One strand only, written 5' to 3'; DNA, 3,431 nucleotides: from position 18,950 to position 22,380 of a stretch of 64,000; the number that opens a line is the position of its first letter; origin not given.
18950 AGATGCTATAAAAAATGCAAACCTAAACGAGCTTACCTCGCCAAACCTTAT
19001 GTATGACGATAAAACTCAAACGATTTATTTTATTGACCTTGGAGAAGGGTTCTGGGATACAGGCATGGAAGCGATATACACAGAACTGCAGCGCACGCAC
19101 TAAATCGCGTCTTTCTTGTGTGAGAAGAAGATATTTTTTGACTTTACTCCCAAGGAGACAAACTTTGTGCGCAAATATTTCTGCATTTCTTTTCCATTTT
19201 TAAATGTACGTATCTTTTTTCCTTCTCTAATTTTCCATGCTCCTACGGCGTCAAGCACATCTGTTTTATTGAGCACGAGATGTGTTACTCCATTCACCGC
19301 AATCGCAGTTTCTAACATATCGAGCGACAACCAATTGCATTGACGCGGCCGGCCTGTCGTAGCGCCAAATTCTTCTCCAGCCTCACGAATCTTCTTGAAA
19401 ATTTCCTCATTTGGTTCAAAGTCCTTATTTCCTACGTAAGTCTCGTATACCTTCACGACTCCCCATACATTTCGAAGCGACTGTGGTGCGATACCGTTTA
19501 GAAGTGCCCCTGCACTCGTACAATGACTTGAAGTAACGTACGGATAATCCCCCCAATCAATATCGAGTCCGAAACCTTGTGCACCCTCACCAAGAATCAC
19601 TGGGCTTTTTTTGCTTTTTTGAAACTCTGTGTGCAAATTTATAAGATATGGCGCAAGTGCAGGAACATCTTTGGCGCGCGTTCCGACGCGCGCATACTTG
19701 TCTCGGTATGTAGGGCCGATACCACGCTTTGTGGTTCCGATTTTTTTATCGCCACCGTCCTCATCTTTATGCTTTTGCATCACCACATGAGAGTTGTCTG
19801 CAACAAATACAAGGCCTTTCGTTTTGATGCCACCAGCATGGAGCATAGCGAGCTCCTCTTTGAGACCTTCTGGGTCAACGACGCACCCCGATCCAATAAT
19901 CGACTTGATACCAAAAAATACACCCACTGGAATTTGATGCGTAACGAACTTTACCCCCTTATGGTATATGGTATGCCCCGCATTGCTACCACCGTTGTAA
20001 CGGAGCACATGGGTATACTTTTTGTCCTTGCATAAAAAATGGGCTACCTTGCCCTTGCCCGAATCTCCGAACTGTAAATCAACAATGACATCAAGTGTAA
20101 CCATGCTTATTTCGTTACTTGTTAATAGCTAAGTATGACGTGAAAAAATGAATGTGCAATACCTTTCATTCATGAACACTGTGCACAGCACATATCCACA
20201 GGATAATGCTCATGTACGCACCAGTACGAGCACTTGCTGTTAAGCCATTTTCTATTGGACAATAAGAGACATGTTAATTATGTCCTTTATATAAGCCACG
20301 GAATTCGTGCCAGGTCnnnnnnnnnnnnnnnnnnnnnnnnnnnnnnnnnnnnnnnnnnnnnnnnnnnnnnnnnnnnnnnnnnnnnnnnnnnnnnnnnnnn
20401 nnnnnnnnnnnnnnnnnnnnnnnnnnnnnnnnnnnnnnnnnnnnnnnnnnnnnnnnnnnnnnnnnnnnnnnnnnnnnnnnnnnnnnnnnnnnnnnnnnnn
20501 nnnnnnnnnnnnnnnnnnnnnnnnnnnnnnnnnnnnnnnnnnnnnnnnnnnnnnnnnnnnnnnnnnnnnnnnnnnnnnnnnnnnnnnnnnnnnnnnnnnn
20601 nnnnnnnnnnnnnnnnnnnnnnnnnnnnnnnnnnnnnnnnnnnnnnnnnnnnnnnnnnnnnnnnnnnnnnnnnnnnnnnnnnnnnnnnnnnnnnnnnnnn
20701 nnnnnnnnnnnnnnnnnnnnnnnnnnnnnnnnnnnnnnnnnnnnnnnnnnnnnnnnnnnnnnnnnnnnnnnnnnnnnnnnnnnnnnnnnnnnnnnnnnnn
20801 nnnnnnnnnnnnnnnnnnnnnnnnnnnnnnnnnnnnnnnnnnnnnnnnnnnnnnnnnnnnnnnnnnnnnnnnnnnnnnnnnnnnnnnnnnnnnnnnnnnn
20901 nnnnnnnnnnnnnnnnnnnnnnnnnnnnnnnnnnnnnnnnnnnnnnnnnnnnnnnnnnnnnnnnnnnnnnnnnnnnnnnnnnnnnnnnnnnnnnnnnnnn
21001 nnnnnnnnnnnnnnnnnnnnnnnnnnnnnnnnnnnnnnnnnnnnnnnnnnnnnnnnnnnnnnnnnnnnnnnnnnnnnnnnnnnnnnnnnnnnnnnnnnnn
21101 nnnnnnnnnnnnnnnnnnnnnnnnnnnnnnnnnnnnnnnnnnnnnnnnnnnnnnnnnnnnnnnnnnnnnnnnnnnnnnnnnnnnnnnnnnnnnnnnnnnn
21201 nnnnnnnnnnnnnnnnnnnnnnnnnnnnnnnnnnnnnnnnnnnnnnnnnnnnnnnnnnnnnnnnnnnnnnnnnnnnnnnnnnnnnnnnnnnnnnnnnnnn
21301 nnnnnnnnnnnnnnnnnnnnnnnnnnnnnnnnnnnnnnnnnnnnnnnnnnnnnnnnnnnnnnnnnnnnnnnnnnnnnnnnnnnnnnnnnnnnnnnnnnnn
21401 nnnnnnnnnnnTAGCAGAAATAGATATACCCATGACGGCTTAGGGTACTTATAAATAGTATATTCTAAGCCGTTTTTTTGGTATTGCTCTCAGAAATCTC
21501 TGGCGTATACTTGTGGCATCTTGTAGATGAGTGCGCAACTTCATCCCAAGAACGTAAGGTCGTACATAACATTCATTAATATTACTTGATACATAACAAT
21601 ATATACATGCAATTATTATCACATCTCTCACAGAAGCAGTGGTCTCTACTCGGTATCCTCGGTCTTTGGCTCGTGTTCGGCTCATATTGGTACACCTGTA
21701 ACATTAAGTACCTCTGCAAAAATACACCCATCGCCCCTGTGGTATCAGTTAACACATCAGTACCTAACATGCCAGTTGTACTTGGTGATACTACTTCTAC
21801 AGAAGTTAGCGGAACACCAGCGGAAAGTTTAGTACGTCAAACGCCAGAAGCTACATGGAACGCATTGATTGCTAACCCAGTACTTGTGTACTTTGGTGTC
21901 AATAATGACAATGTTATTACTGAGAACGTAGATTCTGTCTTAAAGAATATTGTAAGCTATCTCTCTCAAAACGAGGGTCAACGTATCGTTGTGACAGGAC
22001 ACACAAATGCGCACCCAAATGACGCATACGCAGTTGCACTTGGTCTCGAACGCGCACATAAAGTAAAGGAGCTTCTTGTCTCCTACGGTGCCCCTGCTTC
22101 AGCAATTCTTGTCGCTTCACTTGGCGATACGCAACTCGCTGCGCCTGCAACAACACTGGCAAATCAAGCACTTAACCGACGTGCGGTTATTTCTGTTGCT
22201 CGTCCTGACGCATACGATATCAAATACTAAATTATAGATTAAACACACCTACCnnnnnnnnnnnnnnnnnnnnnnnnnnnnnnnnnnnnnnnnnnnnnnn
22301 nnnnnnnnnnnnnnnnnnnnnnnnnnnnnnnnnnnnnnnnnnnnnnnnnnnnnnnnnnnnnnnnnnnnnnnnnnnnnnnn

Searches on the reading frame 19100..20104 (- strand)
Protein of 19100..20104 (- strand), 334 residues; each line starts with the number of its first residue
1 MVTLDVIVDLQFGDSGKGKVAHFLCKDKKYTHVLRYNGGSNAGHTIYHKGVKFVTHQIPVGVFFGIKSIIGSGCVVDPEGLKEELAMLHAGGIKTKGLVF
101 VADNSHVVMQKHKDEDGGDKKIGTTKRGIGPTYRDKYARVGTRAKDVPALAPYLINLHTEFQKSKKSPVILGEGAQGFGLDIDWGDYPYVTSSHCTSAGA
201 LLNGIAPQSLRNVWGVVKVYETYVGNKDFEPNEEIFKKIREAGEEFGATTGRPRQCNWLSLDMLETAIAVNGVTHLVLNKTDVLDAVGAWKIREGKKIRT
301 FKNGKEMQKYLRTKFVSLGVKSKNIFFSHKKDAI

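Call 9: search_protein_families(library=pfam, proteins=[window:19100-20104:-], max_evalue=0.001)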
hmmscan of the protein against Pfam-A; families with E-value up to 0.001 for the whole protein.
window:19100-20104:- (334 aa): 1 family
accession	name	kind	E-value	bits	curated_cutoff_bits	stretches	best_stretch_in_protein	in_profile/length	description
PF00709.27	Adenylsucc_synt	-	4.3e-83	279.8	27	2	6-147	1-148/416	Adenylosuccinate synthetase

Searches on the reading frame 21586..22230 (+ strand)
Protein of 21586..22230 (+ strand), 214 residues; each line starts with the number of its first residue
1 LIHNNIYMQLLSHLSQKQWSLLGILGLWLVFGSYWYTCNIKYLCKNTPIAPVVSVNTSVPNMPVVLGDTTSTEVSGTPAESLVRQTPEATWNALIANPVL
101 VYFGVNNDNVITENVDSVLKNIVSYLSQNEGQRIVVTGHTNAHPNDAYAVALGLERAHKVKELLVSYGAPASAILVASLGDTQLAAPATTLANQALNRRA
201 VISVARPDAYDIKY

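Call 3: search_protein_families(library=pfam, proteins=[window:21586-22230:+], max_evalue=1)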
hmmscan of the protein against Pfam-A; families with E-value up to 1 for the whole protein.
window:21586-22230:+ (214 aa): 3 families
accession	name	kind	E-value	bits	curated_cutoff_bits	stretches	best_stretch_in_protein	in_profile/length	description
PF00691.25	OmpA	-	1.9e-14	54.2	27.2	1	108-198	6-98/98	OmpA family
PF04971.17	Phage_holin_2_1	-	0.0094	16.4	26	1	8-34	21-46/64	Bacteriophage P21 holin S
PF06180.16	CbiK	-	0.054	13.3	26.2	1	94-164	106-175/262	Cobalt chelatase (CbiK)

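Call 12: find_homologous_proteins(query=window:21586-22230:+)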
Query window:21586-22230:+ (214 aa): 14 proteins with E <= 0.001 among 564 candidates.
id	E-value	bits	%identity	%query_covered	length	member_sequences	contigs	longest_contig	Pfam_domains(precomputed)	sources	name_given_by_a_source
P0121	1.1e-130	451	100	97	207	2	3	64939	PF00691.26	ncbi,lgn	ncbi:MAG: OmpA family protein [Minisyncoccia bacterium]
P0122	1.1e-44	171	48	86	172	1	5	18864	PF00691.26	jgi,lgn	jgi:outer membrane protein OmpA-like peptidoglycan-associated protein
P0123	5.3e-41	158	49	81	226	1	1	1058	PF00691.26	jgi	jgi:outer membrane protein OmpA-like peptidoglycan-associated protein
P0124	2.7e-40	156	48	86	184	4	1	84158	PF00691.26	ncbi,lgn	-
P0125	2.3e-39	153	48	83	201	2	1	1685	PF00691.26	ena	-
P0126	6.3e-39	152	47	86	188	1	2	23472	PF00691.26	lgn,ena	-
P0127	5.4e-38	149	47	80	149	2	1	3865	PF00691.26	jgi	jgi:peptidoglycan-associated lipoprotein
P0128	4.3e-36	142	58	56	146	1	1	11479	PF00691.26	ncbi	-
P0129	4.5e-36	142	50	78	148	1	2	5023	PF00691.26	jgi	jgi:peptidoglycan-associated lipoprotein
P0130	3.5e-25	107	35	90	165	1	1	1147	PF00691.26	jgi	jgi:outer membrane protein OmpA-like peptidoglycan-associated protein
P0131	8.5e-14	70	35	48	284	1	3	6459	PF00691.26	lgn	-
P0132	1.4e-11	62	31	54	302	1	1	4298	PF00691.26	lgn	-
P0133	2.6e-11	62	30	69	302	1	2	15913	PF00691.26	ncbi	-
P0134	3.1e-8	51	29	56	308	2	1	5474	PF00691.26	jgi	-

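Call 14: find_encoding_contigs(protein=P0124, flank=6000, max_places=3)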
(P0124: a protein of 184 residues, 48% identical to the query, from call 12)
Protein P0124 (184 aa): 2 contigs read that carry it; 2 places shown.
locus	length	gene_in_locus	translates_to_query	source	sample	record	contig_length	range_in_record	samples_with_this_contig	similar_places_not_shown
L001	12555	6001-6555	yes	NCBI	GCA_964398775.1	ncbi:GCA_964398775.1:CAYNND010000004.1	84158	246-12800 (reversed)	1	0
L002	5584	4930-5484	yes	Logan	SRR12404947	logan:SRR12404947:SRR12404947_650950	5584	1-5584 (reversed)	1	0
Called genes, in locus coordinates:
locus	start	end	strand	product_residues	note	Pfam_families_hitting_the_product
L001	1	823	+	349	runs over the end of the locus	PF13483:Lactamase_B_3, PF12706:Lactamase_B_2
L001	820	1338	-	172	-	PF08002:DUF1697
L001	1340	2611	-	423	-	PF07690:MFS_1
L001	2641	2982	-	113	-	PF08818:DUF1801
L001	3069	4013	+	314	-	-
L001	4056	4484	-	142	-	PF03713:DUF305, PF13628:DUF4142 (weak)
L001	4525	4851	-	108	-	-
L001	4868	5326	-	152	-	PF00885:DMRL_synthase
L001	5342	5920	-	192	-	PF00677:Lum_binding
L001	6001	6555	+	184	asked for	PF00691:OmpA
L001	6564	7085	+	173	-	PF14520:HHH_5 (faint)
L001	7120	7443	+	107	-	-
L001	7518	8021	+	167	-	PF00149:Metallophos (faint), PF12850:Metallophos_2, PF14582:Metallophos_3 (faint)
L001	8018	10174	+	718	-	PF17191:RecG_wedge, PF04851:ResIII, PF00270:DEAD, PF13604:AAA_30 (faint), PF00271:Helicase_C, PF19833:RecG_dom3_C (weak)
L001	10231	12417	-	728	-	PF01471:PG_binding_1, PF00801:PKD (faint), PF18911:PKD_4 (weak)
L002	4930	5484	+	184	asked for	PF00691:OmpA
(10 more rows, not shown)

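Call 15: find_encoding_contigs(protein=P0122, flank=6000, max_places=3)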
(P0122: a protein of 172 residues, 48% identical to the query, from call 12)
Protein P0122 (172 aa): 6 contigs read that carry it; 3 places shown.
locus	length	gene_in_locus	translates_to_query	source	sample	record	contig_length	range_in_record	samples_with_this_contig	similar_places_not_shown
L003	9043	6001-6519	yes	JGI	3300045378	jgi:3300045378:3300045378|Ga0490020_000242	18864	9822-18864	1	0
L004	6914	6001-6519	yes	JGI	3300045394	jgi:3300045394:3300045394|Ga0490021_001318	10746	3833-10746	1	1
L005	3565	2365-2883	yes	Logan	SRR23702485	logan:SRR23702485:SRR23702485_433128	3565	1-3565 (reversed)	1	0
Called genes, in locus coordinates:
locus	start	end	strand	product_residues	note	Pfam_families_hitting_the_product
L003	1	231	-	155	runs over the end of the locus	PF01966:HD (weak)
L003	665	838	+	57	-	-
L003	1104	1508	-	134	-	-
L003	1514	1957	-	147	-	PF00903:Glyoxalase, PF06983:3-dmu-9_3-mt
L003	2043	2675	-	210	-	PF00881:Nitroreductase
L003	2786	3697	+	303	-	PF01636:APH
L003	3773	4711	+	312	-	-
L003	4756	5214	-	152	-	PF00885:DMRL_synthase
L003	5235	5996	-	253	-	PF00677:Lum_binding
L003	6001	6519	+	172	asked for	PF00691:OmpA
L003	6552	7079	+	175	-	PF14520:HHH_5 (weak)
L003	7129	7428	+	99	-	-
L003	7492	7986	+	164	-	PF00149:Metallophos (weak), PF12850:Metallophos_2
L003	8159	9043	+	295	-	?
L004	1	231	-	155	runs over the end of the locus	PF01966:HD (weak)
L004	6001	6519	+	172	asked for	PF00691:OmpA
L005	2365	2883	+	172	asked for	PF00691:OmpA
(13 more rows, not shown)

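Call 59: search_protein_families(library=ncbifam, proteins=[window:21586-22230:+], max_evalue=0.1)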
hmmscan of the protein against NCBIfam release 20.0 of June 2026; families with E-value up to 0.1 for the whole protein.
window:21586-22230:+ (214 aa): 31 families (the best 25 are shown)
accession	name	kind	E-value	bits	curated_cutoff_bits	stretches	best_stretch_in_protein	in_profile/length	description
TIGR02802.1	Pal_lipo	equivalog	3e-15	56.2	125.35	1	101-203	2-103/104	peptidoglycan-associated lipoprotein Pal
NF053611.1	YiaD_Gzip_OmpA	equivalog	3.4e-14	53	175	1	101-202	104-204/206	YiaD family glycine zipper/OmpA-like lipoprotein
NF053585.1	OMP_LP_YfiB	equivalog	1.3e-12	47.9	128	1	90-205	49-161/163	outer membrane lipoprotein YfiB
NF053612.1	anchor_PA1041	equivalog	1.6e-12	47.8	250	1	73-204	100-235/236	PA1041 family peptidoglycan-binding anchor lipoprotein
TIGR03350.1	type_VI_ompA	equivalog_domain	4e-11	43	139.8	1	110-204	40-137/137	type VI secretion system protein TssL, long form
NF008067.1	PRK10802.1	equivalog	6.3e-10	39.2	261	1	98-202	66-169/171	peptidoglycan-associated lipoprotein Pal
NF045787.1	OmpABordt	equivalog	6.6e-10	39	200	1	111-204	96-189/194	outer membrane protein OmpA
NF033763.1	exchanger_TraB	exception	1.6e-09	36.3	700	1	101-207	394-500/522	outer membrane exchange protein TraB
NF053613.1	OMP_toxin_LptF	equivalog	5.6e-09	36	400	1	101-205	143-246/256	lipotoxin F family OmpA-related lipoprotein LptF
NF005999.0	PRK08126.1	subfamily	1.4e-08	34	571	1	109-206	332-432/432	hypothetical protein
NF047726.1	AutTranAdhPGAsTpgA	equivalog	7e-08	32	350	1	96-184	153-241/268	trimeric autotransporter adhesin/peptidogylcan-associated protein TpgA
NF005444.0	PRK07033.1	equivalog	1.2e-06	27.8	520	1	110-205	324-422/438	DotU family type VI secretion system protein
NF006547.1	PRK09040.1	equivalog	4.1e-06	26.3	194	1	101-206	89-203/213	hypothetical protein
NF008071.1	PRK10808.1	equivalog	4.3e-06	26.3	277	1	114-208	245-339/358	porin OmpA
NF047620.1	FlgprotMotYVib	equivalog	7.7e-06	25.8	400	1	107-206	168-268/271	flagellar protein MotY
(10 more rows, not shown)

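Call 60: search_protein_families(library=padloc, proteins=[window:21586-22230:+], max_evalue=0.1)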
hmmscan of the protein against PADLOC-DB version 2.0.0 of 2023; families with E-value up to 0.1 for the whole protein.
window:21586-22230:+ (214 aa): 3 families
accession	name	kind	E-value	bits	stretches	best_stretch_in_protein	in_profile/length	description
PDLC00651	ZorB3|ZorB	-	6.8e-06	23.7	1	101-204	91-203/215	MotB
PDLC00609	ZorB1|ZorB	-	0.0021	15.6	1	127-166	129-168/232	MotB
PDLC00611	ZorB1|ZorB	-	0.035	11.8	1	107-165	109-167/240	MotB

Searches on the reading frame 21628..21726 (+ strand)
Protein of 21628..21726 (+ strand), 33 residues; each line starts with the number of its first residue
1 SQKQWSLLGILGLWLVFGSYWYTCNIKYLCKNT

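Call 69: search_protein_representatives(alignment_id=A3)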
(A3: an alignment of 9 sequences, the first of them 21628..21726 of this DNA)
Query: 9 sequences, 33 profile positions. Proteins with E-value up to 0.001 (for the whole library): 101; up to 1e-10: 1; up to 1e-30: 0. The best 101 are listed.
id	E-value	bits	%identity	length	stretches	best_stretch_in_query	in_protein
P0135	4.6e-12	61.7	-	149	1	1-33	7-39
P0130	5.9e-09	51.7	-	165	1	2-33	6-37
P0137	9.4e-09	51.1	-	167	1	4-32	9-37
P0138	1.1e-07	47.7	-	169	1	2-32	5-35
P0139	1.8e-07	47.0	-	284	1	3-33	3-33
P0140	1.8e-07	47.0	-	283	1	3-32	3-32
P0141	2.7e-07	46.4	-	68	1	3-32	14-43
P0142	4.3e-07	45.8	-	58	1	5-32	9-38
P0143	9.2e-07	44.7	-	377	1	3-32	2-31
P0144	1.4e-06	44.2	-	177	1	7-33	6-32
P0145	3.0e-06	43.1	-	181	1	6-31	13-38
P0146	3.2e-06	43.0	-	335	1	4-32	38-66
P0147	3.4e-06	42.9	-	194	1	3-32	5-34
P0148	3.5e-06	42.9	-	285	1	3-32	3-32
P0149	4.5e-06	42.5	-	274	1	4-33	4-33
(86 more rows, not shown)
